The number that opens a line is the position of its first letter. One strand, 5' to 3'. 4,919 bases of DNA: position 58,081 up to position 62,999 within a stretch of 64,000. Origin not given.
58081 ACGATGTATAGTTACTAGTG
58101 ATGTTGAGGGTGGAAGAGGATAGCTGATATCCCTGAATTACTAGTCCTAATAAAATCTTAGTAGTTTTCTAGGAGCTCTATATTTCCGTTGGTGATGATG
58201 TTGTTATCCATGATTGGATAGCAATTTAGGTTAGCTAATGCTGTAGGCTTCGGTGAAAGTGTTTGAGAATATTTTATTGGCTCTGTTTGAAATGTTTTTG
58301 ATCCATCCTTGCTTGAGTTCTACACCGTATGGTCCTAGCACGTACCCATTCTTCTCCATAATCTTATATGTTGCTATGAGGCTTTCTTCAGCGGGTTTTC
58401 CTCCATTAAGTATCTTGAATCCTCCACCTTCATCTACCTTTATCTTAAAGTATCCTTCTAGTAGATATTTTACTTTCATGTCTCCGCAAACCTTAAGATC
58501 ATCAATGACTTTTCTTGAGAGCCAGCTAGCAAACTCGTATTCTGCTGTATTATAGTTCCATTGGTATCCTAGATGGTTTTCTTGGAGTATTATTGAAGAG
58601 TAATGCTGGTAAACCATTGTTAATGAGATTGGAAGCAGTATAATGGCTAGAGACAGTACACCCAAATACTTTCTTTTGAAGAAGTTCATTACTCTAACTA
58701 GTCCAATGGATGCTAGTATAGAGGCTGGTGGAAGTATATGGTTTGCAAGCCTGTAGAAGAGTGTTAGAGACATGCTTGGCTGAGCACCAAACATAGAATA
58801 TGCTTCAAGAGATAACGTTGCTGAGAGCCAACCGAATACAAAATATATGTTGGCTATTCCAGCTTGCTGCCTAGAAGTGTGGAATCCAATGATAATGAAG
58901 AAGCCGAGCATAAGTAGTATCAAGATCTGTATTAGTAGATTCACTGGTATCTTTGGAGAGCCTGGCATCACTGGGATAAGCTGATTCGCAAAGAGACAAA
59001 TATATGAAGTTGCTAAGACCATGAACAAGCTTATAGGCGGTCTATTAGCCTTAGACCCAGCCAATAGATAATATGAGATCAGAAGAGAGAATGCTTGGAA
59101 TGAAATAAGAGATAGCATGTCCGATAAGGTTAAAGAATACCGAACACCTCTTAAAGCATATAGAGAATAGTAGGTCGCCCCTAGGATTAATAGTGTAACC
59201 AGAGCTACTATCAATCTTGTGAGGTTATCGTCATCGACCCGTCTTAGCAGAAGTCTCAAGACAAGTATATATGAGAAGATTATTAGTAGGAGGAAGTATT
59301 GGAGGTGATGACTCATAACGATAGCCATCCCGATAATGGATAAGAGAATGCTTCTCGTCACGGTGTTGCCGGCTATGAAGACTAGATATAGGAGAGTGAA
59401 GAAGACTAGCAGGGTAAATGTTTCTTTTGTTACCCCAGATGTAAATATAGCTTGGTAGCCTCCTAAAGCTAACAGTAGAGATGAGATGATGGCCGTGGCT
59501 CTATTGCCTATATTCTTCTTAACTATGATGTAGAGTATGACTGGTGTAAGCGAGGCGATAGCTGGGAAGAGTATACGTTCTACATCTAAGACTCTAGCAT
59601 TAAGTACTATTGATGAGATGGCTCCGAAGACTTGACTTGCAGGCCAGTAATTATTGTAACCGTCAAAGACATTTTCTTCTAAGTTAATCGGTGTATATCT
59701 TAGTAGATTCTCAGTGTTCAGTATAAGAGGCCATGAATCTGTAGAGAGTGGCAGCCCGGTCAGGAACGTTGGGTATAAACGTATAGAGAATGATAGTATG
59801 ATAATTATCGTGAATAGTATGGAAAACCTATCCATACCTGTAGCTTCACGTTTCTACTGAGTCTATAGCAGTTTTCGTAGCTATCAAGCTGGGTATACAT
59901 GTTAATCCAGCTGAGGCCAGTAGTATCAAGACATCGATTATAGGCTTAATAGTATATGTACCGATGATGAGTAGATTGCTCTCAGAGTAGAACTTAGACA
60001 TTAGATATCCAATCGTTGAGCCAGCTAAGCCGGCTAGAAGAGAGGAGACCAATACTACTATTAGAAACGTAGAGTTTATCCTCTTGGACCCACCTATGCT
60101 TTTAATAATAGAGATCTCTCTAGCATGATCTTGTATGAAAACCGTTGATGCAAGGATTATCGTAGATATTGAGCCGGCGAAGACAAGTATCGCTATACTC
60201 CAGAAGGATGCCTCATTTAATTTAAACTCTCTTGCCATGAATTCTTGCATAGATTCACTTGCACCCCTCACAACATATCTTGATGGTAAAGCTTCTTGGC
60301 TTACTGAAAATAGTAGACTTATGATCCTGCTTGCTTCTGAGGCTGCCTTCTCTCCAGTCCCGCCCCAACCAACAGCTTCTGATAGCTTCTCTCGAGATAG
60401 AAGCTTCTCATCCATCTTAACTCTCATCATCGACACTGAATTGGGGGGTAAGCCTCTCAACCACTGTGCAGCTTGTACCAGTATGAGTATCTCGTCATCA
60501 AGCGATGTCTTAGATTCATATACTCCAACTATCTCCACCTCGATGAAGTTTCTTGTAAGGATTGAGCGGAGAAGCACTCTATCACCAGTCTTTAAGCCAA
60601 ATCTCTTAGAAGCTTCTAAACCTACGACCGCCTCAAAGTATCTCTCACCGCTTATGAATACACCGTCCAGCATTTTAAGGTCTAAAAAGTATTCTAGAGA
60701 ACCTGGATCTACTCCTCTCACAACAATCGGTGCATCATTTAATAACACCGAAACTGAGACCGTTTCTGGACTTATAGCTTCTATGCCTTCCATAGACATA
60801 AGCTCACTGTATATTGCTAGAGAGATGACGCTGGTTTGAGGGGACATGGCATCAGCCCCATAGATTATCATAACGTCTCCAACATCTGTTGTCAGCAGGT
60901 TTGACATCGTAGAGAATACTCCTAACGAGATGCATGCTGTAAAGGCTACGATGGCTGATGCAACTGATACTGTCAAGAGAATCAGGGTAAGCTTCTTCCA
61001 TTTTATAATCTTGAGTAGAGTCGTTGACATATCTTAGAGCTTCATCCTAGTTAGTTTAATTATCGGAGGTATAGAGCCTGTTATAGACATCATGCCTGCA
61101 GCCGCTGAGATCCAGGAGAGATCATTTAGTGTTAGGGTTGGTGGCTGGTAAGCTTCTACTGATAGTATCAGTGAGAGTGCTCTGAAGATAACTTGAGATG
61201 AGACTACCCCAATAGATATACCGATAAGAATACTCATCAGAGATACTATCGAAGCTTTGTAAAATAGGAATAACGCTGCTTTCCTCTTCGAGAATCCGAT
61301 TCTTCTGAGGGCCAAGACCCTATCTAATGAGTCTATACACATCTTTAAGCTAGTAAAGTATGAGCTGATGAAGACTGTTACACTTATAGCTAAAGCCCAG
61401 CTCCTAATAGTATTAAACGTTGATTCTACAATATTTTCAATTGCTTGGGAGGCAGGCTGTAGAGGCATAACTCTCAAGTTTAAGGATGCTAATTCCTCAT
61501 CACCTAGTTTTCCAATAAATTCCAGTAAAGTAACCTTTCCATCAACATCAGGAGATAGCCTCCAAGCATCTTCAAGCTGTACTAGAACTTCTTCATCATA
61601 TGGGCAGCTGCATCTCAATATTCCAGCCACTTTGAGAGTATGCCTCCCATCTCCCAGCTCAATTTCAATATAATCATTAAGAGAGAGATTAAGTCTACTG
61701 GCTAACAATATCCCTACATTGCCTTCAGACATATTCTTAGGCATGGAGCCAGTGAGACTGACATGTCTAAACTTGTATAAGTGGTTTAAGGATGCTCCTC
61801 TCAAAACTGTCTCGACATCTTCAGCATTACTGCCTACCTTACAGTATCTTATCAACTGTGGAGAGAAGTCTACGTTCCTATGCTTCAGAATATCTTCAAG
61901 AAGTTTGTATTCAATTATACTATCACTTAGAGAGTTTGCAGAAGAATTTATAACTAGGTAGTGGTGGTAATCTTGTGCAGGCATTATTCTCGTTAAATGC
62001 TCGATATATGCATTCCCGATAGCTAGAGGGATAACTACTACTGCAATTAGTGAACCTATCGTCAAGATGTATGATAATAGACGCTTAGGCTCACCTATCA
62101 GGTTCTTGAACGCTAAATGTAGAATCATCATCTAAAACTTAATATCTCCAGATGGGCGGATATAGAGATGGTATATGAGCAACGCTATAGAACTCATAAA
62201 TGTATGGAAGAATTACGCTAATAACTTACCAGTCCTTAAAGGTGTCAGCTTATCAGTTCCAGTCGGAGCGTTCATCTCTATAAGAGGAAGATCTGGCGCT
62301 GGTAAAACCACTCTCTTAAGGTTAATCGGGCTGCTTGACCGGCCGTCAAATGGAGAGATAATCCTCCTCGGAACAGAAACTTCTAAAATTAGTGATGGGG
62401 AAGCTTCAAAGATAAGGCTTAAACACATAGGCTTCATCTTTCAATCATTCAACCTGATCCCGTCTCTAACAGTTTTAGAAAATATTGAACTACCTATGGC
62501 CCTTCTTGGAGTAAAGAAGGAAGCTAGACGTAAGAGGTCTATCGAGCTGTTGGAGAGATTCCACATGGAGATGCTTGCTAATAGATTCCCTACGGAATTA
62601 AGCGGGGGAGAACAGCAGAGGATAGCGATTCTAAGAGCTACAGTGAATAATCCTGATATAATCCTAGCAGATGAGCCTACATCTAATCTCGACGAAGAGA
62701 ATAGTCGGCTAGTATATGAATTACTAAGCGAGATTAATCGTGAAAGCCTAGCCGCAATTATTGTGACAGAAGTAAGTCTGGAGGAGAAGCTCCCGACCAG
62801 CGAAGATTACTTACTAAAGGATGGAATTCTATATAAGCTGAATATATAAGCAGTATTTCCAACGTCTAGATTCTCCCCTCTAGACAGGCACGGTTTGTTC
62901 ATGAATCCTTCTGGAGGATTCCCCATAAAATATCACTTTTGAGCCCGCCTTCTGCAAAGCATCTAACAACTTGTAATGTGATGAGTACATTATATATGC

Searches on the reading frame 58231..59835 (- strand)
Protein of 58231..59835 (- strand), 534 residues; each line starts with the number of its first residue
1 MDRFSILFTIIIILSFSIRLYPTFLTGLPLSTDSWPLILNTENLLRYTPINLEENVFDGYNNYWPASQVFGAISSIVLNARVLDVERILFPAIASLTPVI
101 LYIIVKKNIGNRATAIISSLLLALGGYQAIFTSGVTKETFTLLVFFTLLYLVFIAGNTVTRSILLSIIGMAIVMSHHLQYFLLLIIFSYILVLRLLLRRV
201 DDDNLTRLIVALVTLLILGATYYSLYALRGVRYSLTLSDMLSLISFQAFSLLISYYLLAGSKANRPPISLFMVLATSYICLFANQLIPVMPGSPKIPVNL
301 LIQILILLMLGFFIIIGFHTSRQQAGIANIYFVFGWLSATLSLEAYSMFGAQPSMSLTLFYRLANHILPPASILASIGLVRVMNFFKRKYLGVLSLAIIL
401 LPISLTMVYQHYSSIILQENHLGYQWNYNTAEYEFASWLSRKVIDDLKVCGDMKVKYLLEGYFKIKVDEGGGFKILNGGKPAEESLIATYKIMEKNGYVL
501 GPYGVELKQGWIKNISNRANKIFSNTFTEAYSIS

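Call 33: search_protein_families(library=pfam, proteins=[window:58231-59835:-], max_evalue=0.001)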
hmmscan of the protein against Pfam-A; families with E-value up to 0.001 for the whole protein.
window:58231-59835:- (534 aa): 0 families

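Call 58: find_encoding_contigs(protein=window:58231-59835:-, flank=10000, max_places=8)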
Protein window:58231-59835:- (534 aa): no gene with exactly this product is on record in the collection.

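Call 60: find_related_loci(query=window:58231-59835:-, collection=genome_contigs, flank=10000)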
Query window:58231-59835:- (534 aa) in genome_contigs; peptide patterns used: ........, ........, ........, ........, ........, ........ (x = any residue, [..] = any of these).
201 stretches matched a pattern; 30 encode a relative of the query (tblastn E <= 1e-3); 30 distinct loci.
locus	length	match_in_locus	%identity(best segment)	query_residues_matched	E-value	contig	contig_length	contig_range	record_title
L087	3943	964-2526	40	10-533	5e-122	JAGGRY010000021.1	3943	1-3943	MAG: Thaumarchaeota archaeon isolate AUK008 PB_MANV_008_c_000000001482, whole genome shotgun sequence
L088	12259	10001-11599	34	1-531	7e-81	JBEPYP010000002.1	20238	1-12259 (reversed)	MAG: Thermoproteota archaeon isolate 03V1_S199.concoct.120_sub NODE_1658_length_20238_cov_7.001343, whole genome shotgun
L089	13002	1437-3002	35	12-532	6e-79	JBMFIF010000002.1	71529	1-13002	MAG: Thermoprotei archaeon isolate KM4324-16 NODE_2_length_71529_cov_21.174537, whole genome shotgun sequence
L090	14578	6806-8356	33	18-531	3e-78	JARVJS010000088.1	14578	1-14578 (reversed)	MAG: Nitrososphaeria archaeon isolate DRTY7.bin_36 NODE_665_length_14578_cov_9.90205, whole genome shotgun sequence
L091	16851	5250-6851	34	10-532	1e-77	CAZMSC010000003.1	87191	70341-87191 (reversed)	MAG TPA_asm: uncultured Candidatus Bathyarchaeia archaeon isolate SRP104967_co1_102 genome assembly, contig: NODE_59_len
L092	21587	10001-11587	33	3-529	2e-76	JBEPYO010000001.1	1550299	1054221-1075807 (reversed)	MAG: Nitrososphaerota archaeon isolate 03V1_S199.concoct.095 NODE_1_length_1550299_cov_2.969483, whole genome shotgun se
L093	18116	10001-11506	34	17-529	2e-76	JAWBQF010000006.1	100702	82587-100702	MAG: Candidatus Methanomethylicia archaeon isolate JZ-1_201705_bins_15 JZ-1_201705_bins_15_scaffold_6, whole genome shot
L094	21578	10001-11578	32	10-532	1e-76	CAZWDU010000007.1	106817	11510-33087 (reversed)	MAG TPA_asm: uncultured Candidatus Bathyarchaeia archaeon isolate binchicken_co43_174 genome assembly, contig: NODE_153_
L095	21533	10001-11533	33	7-517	2e-73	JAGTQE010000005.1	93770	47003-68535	MAG: Candidatus Bathyarchaeota archaeon isolate JZ_bin_36.2 JZ_bin_36.2_NODE_5, whole genome shotgun sequence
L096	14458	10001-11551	31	13-527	9e-73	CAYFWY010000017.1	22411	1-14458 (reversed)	MAG TPA_asm: uncultured Candidatus Bathyarchaeia archaeon isolate ERP108616_co2_35 genome assembly, contig: NODE_3288_le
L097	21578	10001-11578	32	10-532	6e-71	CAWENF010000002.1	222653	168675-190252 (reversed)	MAG: uncultured archaeon isolate MFD02923.bin.2.77 genome assembly, contig: contig_17463, whole genome shotgun sequence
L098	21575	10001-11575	32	10-532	8e-64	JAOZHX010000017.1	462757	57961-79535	MAG: Candidatus Bathyarchaeota archaeon isolate SRBZ_4 k147_397489, whole genome shotgun sequence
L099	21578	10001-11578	31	9-531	2e-63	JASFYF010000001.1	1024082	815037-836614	MAG: Candidatus Nezhaarchaeota archaeon isolate JZ-3_D_bin_91 NODE_1_length_1024082_cov_4.633993, whole genome shotgun s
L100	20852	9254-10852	30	1-532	2e-63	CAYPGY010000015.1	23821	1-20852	MAG TPA_asm: uncultured Candidatus Bathyarchaeia archaeon isolate SRP167436_co1_131 genome assembly, contig: NODE_3196_l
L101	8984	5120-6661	29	23-532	2e-56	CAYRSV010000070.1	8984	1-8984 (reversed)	MAG TPA_asm: uncultured Candidatus Bathyarchaeia archaeon isolate binchicken_co43_159 genome assembly, contig: NODE_1385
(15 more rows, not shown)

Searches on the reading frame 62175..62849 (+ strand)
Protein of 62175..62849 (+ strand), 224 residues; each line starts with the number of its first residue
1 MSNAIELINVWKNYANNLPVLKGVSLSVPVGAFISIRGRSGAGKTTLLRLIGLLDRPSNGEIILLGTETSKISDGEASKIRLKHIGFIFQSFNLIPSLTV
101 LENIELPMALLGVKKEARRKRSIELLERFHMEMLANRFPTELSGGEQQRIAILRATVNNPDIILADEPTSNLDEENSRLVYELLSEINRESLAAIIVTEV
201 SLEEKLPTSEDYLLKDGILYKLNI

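Call 59: find_encoding_contigs(protein=window:62175-62849:+, flank=10000, max_places=8)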
Protein window:62175-62849:+ (224 aa): no gene with exactly this product is on record in the collection.
